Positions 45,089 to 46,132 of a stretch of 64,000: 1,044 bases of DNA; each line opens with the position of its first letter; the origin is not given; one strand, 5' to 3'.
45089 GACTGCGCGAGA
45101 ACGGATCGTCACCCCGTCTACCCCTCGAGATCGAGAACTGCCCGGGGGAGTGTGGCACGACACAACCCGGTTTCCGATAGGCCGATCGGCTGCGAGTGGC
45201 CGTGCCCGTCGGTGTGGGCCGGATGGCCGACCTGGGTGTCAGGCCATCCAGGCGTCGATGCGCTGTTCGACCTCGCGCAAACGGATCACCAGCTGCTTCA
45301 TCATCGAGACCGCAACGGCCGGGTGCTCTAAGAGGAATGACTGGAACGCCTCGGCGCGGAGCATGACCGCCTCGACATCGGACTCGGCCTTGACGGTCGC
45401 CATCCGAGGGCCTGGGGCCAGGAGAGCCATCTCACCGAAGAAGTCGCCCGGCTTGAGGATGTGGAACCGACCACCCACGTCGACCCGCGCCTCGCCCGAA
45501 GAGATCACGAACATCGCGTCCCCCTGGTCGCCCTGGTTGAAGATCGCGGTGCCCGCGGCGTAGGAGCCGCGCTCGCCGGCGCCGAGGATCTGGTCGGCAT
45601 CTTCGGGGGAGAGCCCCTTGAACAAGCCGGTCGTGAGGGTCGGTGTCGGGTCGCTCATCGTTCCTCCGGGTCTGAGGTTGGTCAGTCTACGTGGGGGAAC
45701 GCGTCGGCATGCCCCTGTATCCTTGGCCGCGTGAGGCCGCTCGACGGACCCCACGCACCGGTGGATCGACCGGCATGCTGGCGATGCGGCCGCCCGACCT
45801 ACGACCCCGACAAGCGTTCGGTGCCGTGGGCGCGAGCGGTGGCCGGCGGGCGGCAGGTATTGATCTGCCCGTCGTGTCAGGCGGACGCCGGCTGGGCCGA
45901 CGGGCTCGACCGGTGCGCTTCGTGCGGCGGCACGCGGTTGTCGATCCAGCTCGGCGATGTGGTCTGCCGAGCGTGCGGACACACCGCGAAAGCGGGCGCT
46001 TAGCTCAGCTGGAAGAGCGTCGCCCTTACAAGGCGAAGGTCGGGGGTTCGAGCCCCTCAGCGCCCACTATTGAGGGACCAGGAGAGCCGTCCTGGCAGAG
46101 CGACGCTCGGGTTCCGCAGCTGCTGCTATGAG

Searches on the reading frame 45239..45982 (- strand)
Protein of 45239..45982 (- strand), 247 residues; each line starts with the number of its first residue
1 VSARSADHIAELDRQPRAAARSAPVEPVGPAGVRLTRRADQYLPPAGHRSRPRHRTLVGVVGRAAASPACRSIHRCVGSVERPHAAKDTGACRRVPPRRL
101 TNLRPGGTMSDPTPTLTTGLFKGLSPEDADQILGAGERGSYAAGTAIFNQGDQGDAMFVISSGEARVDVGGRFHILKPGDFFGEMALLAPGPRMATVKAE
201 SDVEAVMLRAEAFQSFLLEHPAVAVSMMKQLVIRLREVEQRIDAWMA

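Call 13: search_protein_families(library=pfam, proteins=[window:45239-45982:-], max_evalue=0.01)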
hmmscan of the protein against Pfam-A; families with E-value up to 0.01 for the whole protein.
window:45239-45982:- (247 aa): 2 families
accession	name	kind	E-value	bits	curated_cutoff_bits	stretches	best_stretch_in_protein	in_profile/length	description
PF00027.35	cNMP_binding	-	9.3e-21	74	27.5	1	140-219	3-88/89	Cyclic nucleotide-binding domain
PF07883.17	Cupin_2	-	0.00037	20.6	27.2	1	153-183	17-47/70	Cupin domain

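Call 15: find_related_loci(query=window:45239-45982:-, collection=genome_contigs, flank=10000)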
Query window:45239-45982:- (247 aa) in genome_contigs; peptide patterns used: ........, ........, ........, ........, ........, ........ (x = any residue, [..] = any of these).
600 stretches matched a pattern (row limit reached: there are more); 567 encode a relative of the query (tblastn E <= 1e-3); the best 80 are kept; 80 distinct loci.
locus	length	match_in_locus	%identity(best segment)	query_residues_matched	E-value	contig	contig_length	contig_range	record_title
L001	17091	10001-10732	63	1-246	6e-85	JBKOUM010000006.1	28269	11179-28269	MAG: Actinomycetota bacterium isolate GM_HAYS_MAG_00026 GM_HAYS_000001158379, whole genome shotgun sequence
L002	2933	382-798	71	110-247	4e-59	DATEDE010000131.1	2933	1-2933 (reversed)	MAG TPA_asm: Actinomycetota bacterium isolate SMAG_U8290 k141_754026, whole genome shotgun sequence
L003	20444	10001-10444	59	104-247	1e-49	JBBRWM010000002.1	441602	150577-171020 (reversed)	MAG: Actinomycetota bacterium isolate La4_maxbin2.307 La4_maxbin2.307_K_1378014_L_441602_cov_26.1699, whole genome shotg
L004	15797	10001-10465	57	98-247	2e-47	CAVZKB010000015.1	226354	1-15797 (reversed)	MAG: uncultured Actinomycetes bacterium isolate MFD05442.bin.1.261 genome assembly, contig: contig_74458, whole genome s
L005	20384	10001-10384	62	120-247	1e-46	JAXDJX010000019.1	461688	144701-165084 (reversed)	MAG: Actinomycetota bacterium isolate BP_581 scaffold_4796332, whole genome shotgun sequence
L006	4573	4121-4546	57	109-247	2e-44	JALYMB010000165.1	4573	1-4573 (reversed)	MAG: Actinomycetota bacterium isolate AFD bin54 SD1486_k127_539268, whole genome shotgun sequence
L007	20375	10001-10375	60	123-247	2e-43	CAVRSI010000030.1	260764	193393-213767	MAG: uncultured Actinomycetes bacterium isolate MFD08700.bin.2.93 genome assembly, contig: contig_4181, whole genome sho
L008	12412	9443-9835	55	117-247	8e-40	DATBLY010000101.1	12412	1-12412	MAG TPA_asm: Actinomycetota bacterium isolate SMAG_U3984 k141_2885786, whole genome shotgun sequence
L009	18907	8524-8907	48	120-247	4e-34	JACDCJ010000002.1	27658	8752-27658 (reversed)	MAG: Actinomycetota bacterium isolate MGR_bin305 SD2897_NODE_185_length_27658_cov_1.278304, whole genome shotgun sequenc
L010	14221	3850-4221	46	120-243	9e-30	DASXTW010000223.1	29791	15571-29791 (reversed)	MAG TPA_asm: Actinomycetota bacterium isolate SMAG_U4702 k141_2549143, whole genome shotgun sequence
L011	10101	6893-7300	43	108-243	1e-28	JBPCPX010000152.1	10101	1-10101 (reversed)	MAG: Actinomycetota bacterium isolate TH_ant_mag_193 S1Ck127_8605563_flag_1_multi_18.0000_len_10101, whole genome shotgu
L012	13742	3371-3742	46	120-243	4e-28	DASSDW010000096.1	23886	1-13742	MAG TPA_asm: Actinomycetota bacterium isolate SMAG_U961 k141_140599, whole genome shotgun sequence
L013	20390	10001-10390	42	120-246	5e-28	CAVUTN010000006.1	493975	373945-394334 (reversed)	MAG: uncultured Actinomycetes bacterium isolate MFD00962.bin.2.114 genome assembly, contig: contig_15280, whole genome s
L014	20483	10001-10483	40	89-244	1e-25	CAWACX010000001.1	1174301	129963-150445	MAG: uncultured Acidobacteriota bacterium isolate MFD00962.bin.2.113 genome assembly, contig: contig_105666, whole genom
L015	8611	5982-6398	37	105-241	2e-22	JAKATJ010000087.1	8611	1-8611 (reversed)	MAG: Actinomycetes bacterium isolate YP2.bin54 NODE_7238_length_8611_cov_11.411127, whole genome shotgun sequence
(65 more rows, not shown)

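Call 60: find_homologous_proteins(query=window:45239-45982:-, max_evalue=1e-40)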
Query window:45239-45982:- (247 aa): 284 proteins with E <= 1e-40 among 3215 candidates; the best 120 are listed.
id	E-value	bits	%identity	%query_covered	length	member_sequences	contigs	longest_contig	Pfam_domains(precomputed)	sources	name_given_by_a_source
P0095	5.7e-80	286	96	56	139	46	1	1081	PF00027.36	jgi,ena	-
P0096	2.1e-79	284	96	56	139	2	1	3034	PF00027.36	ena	-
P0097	2.8e-79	284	96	56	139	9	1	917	PF00027.36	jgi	-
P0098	1.0e-78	282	95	56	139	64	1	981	PF00027.36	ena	-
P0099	3.7e-78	280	94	56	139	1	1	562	PF00027.36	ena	-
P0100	5.7e-75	270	90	56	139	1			PF00027.36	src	-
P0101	1.0e-72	263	88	56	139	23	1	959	PF00027.36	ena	-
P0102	1.6e-71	259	87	56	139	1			PF00027.36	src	-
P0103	6.5e-67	244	82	56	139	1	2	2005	PF00027.36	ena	-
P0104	3.2e-66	241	81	56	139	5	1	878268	PF07883.18,PF00027.36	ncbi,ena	-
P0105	3.3e-66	241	83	56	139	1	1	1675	PF07883.18,PF00027.36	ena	-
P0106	4.7e-66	241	82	56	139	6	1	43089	PF07883.18,PF00027.36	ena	-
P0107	8.7e-66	240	82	56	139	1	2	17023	PF00027.36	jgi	jgi:CRP-like cAMP-binding protein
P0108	1.1e-65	240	81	56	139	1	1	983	PF07883.18,PF00027.36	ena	-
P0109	1.6e-65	239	82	56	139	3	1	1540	PF00027.36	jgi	jgi:CRP-like cAMP-binding protein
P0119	6.7e-65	237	81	56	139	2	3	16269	PF00027.36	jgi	jgi:CRP-like cAMP-binding protein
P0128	5.2e-64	234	80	56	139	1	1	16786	PF07883.18,PF00027.36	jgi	jgi:CRP-like cAMP-binding protein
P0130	8.3e-64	233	81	56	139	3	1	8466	PF00027.36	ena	-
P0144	1.1e-53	200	71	56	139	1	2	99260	PF00027.36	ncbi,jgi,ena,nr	ncbi:MAG TPA: cyclic nucleotide-binding domain-containing protein [Actinomycetota bacterium]|nr:cycl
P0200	3.2e-48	182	77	46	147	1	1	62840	PF00027.36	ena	-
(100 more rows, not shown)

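Call 61: find_encoding_contigs(protein=P0104, flank=10000, max_places=3)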
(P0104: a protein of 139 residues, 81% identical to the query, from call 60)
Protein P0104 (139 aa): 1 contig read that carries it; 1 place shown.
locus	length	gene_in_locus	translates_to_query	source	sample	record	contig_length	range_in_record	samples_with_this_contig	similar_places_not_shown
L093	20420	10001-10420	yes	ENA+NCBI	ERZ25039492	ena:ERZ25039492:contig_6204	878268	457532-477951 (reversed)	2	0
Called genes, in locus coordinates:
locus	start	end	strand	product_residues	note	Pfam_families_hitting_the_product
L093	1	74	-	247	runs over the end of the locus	PF08003:Methyltransf_9, PF13489:Methyltransf_23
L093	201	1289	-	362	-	PF07478:Dala_Dala_lig_C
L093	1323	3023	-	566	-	PF05977:MFS_3, PF07690:MFS_1, PF00027:cNMP_binding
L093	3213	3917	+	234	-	PF00909:Ammonium_transp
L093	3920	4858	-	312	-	PF00353:HemolysinCabind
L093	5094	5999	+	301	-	PF00296:Bac_luciferase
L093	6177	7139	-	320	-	-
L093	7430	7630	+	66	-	-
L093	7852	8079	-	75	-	-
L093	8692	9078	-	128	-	-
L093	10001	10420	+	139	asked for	PF00027:cNMP_binding, PF07883:Cupin_2 (faint)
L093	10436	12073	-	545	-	PF22039:HUTI_composite_bact (weak), PF07969:Amidohydro_3, PF01979:Amidohydro_1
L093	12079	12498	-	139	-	PF13473:Cupredoxin_1 (faint), PF00127:Copper-bind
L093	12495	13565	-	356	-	PF10092:DUF2330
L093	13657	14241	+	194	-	PF00547:Urease_gamma, PF00699:Urease_beta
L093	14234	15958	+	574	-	PF00449:Urease_alpha, PF07969:Amidohydro_3 (faint), PF01979:Amidohydro_1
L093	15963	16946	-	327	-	PF26514:DUF8173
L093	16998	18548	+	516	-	PF01019:G_glu_transpept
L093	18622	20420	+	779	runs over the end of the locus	PF00989:PAS, PF08447:PAS_3, PF00989:PAS, PF08447:PAS_3, PF00989:PAS, PF08447:PAS_3, PF08447:PAS_3, PF00512:HisKA, +7 more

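Call 62: find_encoding_contigs(protein=P0106, flank=10000, max_places=3)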
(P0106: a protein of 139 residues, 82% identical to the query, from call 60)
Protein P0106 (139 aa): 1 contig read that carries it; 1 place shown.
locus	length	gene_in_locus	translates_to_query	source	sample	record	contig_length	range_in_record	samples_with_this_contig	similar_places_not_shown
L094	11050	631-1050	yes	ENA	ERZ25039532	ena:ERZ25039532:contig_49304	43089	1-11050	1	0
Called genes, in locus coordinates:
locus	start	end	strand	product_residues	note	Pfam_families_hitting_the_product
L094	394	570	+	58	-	-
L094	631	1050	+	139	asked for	PF07883:Cupin_2 (faint), PF00027:cNMP_binding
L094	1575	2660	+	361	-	PF00082:Peptidase_S8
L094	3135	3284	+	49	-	-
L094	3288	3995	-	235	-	PF01979:Amidohydro_1, PF07969:Amidohydro_3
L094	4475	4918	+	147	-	-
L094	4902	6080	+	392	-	PF00547:Urease_gamma, PF00449:Urease_alpha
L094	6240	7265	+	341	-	PF01979:Amidohydro_1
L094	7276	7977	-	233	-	PF03575:Peptidase_S51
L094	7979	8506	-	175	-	PF26514:DUF8173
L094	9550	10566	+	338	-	PF01019:G_glu_transpept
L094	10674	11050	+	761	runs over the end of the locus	PF08447:PAS_3, PF00989:PAS, PF08448:PAS_4, PF08447:PAS_3, PF00989:PAS, PF08447:PAS_3, PF00512:HisKA, PF02518:HATPase_c, +3 more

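Call 63: find_encoding_contigs(protein=P0096, flank=10000, max_places=3)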
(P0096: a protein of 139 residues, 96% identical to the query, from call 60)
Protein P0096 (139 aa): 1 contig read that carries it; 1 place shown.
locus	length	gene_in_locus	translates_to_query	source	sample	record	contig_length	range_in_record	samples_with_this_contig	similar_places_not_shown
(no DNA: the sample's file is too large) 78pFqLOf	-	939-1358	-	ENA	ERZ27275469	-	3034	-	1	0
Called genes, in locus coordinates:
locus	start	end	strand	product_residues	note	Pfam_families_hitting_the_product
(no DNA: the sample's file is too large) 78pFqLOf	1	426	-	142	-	?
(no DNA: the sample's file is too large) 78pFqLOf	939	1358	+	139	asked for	PF00027:cNMP_binding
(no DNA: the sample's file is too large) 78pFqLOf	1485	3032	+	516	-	?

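Call 66: search_protein_families(library=pfam, proteins=[L093:6177-7139:-, L093:8692-9078:-, L093:7852-8079:-, L093:7430-7630:+, L093:3920-4858:-], max_evalue=1)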
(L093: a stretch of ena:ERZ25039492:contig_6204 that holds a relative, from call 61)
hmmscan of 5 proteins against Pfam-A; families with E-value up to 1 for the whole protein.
L093:6177-7139:- (320 aa): 0 families

L093:8692-9078:- (128 aa): 0 families

L093:7852-8079:- (75 aa): 0 families

L093:7430-7630:+ (66 aa): 0 families

L093:3920-4858:- (312 aa): 1 family
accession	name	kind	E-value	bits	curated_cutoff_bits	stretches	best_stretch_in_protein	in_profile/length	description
PF00353.25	HemolysinCabind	-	4.4e-18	65.3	23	3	253-286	2-35/36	RTX calcium-binding nonapeptide repeat (4 copies)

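Call 70: find_encoding_contigs(protein=P0107, flank=10000, max_places=3)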
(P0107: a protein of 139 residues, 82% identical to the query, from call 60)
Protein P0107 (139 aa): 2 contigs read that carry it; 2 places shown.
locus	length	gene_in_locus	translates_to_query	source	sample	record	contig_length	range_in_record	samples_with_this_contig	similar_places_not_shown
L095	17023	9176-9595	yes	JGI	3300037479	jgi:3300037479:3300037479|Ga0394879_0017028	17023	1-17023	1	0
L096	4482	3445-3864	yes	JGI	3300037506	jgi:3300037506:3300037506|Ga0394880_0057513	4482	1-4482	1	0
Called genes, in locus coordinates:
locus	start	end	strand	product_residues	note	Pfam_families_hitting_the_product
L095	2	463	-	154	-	?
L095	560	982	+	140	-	PF04191:PEMT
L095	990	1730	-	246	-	PF13489:Methyltransf_23, PF13847:Methyltransf_31 (weak), PF08241:Methyltransf_11, PF08242:Methyltransf_12, PF13649:Methyltransf_25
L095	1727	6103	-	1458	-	PF00270:DEAD, PF00271:Helicase_C, PF19306:WHD_Lhr, PF08494:DEAD_assoc, PF23236:WHD_2nd_Lhr, PF23235:WHD_3rd_Lhr, PF23234:WHD_4th_Lhr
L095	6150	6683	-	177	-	PF01243:PNPOx_N (weak)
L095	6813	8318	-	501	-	PF00171:Aldedh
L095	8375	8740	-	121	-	-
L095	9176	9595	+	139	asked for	PF00027:cNMP_binding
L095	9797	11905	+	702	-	-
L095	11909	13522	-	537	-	PF22039:HUTI_composite_bact (weak), PF07969:Amidohydro_3, PF01979:Amidohydro_1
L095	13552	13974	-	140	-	PF13473:Cupredoxin_1 (weak), PF00127:Copper-bind (weak)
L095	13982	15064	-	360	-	PF10092:DUF2330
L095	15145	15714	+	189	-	PF00547:Urease_gamma, PF00699:Urease_beta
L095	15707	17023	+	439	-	?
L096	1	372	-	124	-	?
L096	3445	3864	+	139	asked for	PF00027:cNMP_binding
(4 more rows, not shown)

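Call 71: find_encoding_contigs(protein=P0119, flank=10000, max_places=3)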
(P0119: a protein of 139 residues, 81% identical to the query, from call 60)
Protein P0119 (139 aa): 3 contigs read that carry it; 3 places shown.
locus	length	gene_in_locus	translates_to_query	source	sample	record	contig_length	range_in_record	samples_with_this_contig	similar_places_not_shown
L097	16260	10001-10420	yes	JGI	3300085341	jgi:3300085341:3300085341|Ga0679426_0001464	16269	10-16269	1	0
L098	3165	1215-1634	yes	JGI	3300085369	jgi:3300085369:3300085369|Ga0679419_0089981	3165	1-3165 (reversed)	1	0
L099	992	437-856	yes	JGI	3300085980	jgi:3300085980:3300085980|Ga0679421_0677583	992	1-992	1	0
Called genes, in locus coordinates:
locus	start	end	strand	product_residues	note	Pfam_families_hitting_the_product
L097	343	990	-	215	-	PF10851:DUF2652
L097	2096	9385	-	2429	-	PF05593:RHS_repeat (faint), PF24517:CBM96 (weak), PF25023:TEN_YD-shell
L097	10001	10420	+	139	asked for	PF00027:cNMP_binding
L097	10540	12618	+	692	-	PF05922:Inhibitor_I9 (faint), PF00082:Peptidase_S8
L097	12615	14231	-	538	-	PF07969:Amidohydro_3, PF01979:Amidohydro_1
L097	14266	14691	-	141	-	PF00127:Copper-bind (weak)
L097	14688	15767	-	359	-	PF10092:DUF2330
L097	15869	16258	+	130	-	?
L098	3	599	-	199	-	?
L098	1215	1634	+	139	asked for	PF00027:cNMP_binding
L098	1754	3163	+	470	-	?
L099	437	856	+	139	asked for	PF00027:cNMP_binding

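Call 72: find_encoding_contigs(protein=P0128, flank=10000, max_places=3)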
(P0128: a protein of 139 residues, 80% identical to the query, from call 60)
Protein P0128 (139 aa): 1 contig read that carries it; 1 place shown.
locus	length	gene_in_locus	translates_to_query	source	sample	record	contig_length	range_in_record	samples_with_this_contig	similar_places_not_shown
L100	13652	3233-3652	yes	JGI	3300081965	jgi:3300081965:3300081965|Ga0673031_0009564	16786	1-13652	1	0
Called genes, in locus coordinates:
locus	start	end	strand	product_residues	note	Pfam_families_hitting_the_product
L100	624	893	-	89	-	-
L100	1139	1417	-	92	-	-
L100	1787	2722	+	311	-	-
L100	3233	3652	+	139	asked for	PF00027:cNMP_binding, PF07883:Cupin_2 (weak)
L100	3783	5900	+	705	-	PF00082:Peptidase_S8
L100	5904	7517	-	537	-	PF22039:HUTI_composite_bact (weak), PF07969:Amidohydro_3, PF01979:Amidohydro_1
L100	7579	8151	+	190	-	PF00547:Urease_gamma, PF00699:Urease_beta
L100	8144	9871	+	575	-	PF00449:Urease_alpha, PF07969:Amidohydro_3 (faint), PF01979:Amidohydro_1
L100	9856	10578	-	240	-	PF03575:Peptidase_S51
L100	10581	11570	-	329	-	PF26514:DUF8173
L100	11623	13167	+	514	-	PF01019:G_glu_transpept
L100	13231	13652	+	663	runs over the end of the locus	PF00989:PAS, PF08448:PAS_4, PF13426:PAS_9, PF08447:PAS_3, PF08447:PAS_3, PF08447:PAS_3, PF00512:HisKA, PF02518:HATPase_c, +3 more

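Call 96: find_encoding_contigs(protein=P0200, flank=10000, max_places=3)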
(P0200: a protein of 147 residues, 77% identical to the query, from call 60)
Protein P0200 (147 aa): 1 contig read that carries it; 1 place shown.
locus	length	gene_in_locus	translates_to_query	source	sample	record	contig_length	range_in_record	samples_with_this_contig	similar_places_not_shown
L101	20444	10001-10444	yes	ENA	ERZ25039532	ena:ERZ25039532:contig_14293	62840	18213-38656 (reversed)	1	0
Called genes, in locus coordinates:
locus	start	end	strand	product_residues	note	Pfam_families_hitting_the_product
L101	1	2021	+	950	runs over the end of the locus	PF03176:MMPL, PF12349:Sterol-sensing (weak), PF17675:APG6_N (faint), PF03176:MMPL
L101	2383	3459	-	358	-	-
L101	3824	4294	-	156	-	-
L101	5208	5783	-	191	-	PF00211:Guanylate_cyc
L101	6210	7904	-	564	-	PF01425:Amidase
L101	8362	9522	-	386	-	PF00070:Pyr_redox (weak), PF00890:FAD_binding_2, PF01134:GIDA (faint), PF01266:DAO, PF01494:FAD_binding_3 (faint), PF03486:HI0933_like (faint), PF13450:NAD_binding_8 (weak), PF01593:Amino_oxidase (weak), +3 more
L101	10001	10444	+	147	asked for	PF00027:cNMP_binding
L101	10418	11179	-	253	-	PF07969:Amidohydro_3, PF01979:Amidohydro_1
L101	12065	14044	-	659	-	PF13473:Cupredoxin_1 (weak), PF00127:Copper-bind (weak)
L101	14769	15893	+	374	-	PF01979:Amidohydro_1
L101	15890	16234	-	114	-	PF03575:Peptidase_S51 (weak)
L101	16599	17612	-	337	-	PF26514:DUF8173 (weak)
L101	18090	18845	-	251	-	-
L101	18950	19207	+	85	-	PF01019:G_glu_transpept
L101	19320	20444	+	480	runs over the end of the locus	PF08447:PAS_3, PF00989:PAS (weak), PF08448:PAS_4 (weak), PF08447:PAS_3, PF00989:PAS, PF08448:PAS_4, PF13188:PAS_8 (weak), PF08447:PAS_3, +2 more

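Call 97: find_encoding_contigs(protein=P0144, flank=10000, max_places=3)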
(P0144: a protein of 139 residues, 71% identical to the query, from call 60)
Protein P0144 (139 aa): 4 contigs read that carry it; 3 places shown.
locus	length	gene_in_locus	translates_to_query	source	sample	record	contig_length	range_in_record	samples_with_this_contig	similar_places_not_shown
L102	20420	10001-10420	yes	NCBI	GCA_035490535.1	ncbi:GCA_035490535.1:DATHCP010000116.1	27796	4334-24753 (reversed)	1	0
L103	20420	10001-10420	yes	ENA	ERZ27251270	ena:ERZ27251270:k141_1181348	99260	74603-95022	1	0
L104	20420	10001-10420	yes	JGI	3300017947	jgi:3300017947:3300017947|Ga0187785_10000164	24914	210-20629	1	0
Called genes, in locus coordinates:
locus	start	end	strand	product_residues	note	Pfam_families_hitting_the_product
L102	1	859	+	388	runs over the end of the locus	PF00528:BPD_transp_1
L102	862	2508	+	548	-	PF12849:PBP_like_2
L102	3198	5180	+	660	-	-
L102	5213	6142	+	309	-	PF04203:Sortase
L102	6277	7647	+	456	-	-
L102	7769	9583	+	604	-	-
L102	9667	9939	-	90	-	-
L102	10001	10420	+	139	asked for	PF00027:cNMP_binding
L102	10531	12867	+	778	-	-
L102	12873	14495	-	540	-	PF01979:Amidohydro_1 (faint), PF07969:Amidohydro_3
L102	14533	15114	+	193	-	PF00547:Urease_gamma, PF00699:Urease_beta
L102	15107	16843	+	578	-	PF00449:Urease_alpha, PF07969:Amidohydro_3 (faint), PF01979:Amidohydro_1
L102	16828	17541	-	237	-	PF03575:Peptidase_S51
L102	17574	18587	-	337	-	PF26514:DUF8173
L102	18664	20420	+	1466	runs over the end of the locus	PF00270:DEAD, PF04851:ResIII (faint), PF00271:Helicase_C, PF19306:WHD_Lhr, PF08494:DEAD_assoc, PF23236:WHD_2nd_Lhr, PF23235:WHD_3rd_Lhr, PF23234:WHD_4th_Lhr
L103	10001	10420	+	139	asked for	PF00027:cNMP_binding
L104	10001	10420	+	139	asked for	PF00027:cNMP_binding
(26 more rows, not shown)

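Call 100: search_protein_families(library=phrogs, proteins=[L101:2383-3459:-, L101:3824-4294:-, L093:6177-7139:-, L100:1787-2722:+, L093:8692-9078:-], max_evalue=0.01)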
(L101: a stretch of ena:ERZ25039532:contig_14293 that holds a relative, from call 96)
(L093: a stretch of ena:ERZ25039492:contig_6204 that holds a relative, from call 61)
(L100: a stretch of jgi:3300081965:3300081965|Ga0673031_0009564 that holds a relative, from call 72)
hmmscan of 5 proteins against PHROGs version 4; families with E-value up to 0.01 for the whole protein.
L101:2383-3459:- (358 aa): 0 families

L101:3824-4294:- (156 aa): 1 family
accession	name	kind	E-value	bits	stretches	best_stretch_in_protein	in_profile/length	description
phrog_25255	-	unknown function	0.00037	19.3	1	30-142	571-693/1125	-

L093:6177-7139:- (320 aa): 0 families

L100:1787-2722:+ (311 aa): 0 families

L093:8692-9078:- (128 aa): 0 families

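Call 101: search_protein_families(library=pfam, proteins=[L101:2383-3459:-, L101:3824-4294:-, L100:1787-2722:+, L101:5208-5783:-, L101:8362-9522:-, L101:6210-7904:-], max_evalue=0.1)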
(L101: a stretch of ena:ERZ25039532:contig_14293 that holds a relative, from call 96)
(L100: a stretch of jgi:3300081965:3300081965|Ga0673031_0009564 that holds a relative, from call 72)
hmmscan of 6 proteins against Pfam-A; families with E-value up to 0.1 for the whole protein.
L101:2383-3459:- (358 aa): 4 families
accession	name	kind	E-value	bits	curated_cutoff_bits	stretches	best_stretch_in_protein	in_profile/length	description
PF13424.12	TPR_12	-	2.2e-05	25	30.1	1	278-335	17-76/77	Tetratricopeptide repeat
PF13432.12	TPR_16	-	3.3e-05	24.7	32.7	1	276-332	9-59/65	Tetratricopeptide repeat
PF17874.7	TPR_MalT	-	0.00029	20.7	45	0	246-333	22-109/336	MalT-like TPR region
PF13174.12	TPR_6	-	0.022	15.8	26.3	0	306-332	2-28/33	Tetratricopeptide repeat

L101:3824-4294:- (156 aa): 0 families

L100:1787-2722:+ (311 aa): 0 families

L101:5208-5783:- (191 aa): 1 family
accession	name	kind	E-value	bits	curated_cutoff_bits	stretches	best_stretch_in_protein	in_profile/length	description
PF00211.25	Guanylate_cyc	-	1.1e-14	54.9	21.9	1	31-178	5-151/183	Adenylate and Guanylate cyclase catalytic domain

L101:8362-9522:- (386 aa): 17 families
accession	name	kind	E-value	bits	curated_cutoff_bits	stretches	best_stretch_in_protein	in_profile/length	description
PF01266.30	DAO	-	3.6e-62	211.4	27.9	1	3-365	1-352/353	FAD dependent oxidoreductase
PF00890.30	FAD_binding_2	-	2.3e-13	50.6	20.4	1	3-204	1-206/414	FAD binding domain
PF07992.20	Pyr_redox_2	-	2.9e-10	40.5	26.1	2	4-33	145-174/291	Pyridine nucleotide-disulphide oxidoreductase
PF00070.33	Pyr_redox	-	9.7e-09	36.1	22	1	4-34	2-32/82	Pyridine nucleotide-disulphide oxidoreductase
PF03486.20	HI0933_like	-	2.7e-07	30.7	50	2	3-34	2-33/244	HI0933-like protein Rossmann domain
PF01593.30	Amino_oxidase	-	3e-07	30.5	19.8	1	145-202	200-257/443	Flavin containing amine oxidoreductase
PF13738.12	Pyr_redox_3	-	1.1e-06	28.6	30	2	5-34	168-197/305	Pyridine nucleotide-disulphide oxidoreductase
PF01494.25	FAD_binding_3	-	1.6e-06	28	22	1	3-36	3-36/349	FAD binding domain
PF12831.13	FAD_oxidored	-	2.6e-06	27.4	27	1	3-196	1-141/416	FAD dependent oxidoreductase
PF13450.12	NAD_binding_8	-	5.8e-06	26.9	21.9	1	6-39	1-34/68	NAD(P)-binding Rossmann-like domain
PF01134.28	GIDA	-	2e-05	24.3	22.1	1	3-31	1-29/391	Glucose inhibited division protein A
PF05834.18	Lycopene_cycl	-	0.00063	19.4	23.4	0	3-36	1-36/380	Lycopene cyclase protein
PF02558.23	ApbA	-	0.001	19.2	22.2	1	5-36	2-32/150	Ketopantoate reductase PanE/ApbA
PF01946.23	Thi4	-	0.0013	18.5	26.2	1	3-38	19-54/235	Thi4 family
PF13454.12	NAD_binding_9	-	0.0049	17.3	21.8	0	155-200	107-153/155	FAD-NAD(P)-binding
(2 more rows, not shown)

L101:6210-7904:- (564 aa): 1 family
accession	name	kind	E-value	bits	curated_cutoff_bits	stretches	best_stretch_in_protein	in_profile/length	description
PF01425.27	Amidase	-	2.5e-76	258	27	1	72-465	1-377/445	Amidase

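Call 105: find_encoding_contigs(protein=P0130, flank=10000, max_places=5)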
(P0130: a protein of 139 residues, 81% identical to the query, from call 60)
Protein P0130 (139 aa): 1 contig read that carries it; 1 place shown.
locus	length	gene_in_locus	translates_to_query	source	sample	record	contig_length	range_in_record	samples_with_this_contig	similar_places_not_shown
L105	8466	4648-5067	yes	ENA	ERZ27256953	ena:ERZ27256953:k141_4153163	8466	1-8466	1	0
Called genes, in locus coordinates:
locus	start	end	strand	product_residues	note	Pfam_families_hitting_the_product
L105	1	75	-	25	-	?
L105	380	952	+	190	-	PF01738:DLH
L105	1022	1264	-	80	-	-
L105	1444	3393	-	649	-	-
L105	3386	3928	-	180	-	PF04542:Sigma70_r2, PF08281:Sigma70_r4_2, PF04545:Sigma70_r4 (weak), PF22233:PhyR_sigma-like (weak)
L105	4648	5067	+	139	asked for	PF00027:cNMP_binding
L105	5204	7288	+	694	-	PF00082:Peptidase_S8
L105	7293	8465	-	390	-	?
